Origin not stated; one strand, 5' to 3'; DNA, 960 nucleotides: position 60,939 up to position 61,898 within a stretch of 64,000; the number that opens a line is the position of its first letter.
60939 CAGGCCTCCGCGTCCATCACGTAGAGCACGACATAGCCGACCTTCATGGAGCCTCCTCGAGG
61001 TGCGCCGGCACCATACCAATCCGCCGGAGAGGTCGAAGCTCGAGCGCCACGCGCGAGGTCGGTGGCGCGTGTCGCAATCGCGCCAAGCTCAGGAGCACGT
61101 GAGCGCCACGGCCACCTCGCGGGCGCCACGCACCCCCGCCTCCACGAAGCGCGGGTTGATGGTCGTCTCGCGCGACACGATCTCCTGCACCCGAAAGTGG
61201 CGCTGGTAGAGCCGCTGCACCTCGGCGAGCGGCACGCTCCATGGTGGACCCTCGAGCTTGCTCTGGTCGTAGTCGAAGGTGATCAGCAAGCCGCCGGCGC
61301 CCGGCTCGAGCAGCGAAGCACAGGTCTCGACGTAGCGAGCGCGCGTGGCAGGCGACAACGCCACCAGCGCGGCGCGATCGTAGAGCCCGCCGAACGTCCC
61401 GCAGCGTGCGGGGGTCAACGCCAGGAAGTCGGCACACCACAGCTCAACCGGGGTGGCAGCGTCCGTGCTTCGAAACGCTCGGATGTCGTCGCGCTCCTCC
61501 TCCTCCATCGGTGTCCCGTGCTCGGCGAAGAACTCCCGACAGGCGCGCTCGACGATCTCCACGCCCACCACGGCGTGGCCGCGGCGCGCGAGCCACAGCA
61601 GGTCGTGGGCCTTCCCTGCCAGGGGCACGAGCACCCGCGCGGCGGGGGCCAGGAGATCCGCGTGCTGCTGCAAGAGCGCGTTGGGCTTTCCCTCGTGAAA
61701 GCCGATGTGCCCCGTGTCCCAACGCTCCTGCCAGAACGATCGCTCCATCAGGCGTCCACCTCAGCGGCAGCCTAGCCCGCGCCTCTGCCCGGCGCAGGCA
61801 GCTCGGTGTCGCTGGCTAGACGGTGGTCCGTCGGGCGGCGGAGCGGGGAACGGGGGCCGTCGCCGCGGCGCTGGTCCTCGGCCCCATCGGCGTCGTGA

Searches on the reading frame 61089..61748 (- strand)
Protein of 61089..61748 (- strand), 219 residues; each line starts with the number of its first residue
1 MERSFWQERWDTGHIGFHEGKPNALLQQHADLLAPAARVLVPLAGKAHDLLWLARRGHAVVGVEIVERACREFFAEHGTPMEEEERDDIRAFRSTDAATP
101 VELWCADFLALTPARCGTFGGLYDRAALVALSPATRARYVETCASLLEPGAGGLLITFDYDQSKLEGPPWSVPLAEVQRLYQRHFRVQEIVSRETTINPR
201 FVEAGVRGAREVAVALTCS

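Call 74: find_encoding_contigs(protein=window:61089-61748:-, flank=10000, max_places=3)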
Protein window:61089-61748:- (219 aa): 2 contigs read that carry it; 2 places shown.
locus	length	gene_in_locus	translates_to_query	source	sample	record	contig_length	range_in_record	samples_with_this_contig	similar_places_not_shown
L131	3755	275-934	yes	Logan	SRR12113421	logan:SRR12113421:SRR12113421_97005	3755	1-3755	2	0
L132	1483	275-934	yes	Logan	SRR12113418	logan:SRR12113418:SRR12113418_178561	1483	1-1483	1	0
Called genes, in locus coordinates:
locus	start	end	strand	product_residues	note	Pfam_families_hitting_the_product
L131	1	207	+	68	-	?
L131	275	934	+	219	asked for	PF05724:TPMT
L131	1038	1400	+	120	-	PF00903:Glyoxalase, PF18029:Glyoxalase_6 (weak)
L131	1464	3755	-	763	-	?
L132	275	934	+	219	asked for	PF05724:TPMT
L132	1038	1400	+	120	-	PF00903:Glyoxalase, PF18029:Glyoxalase_6 (weak)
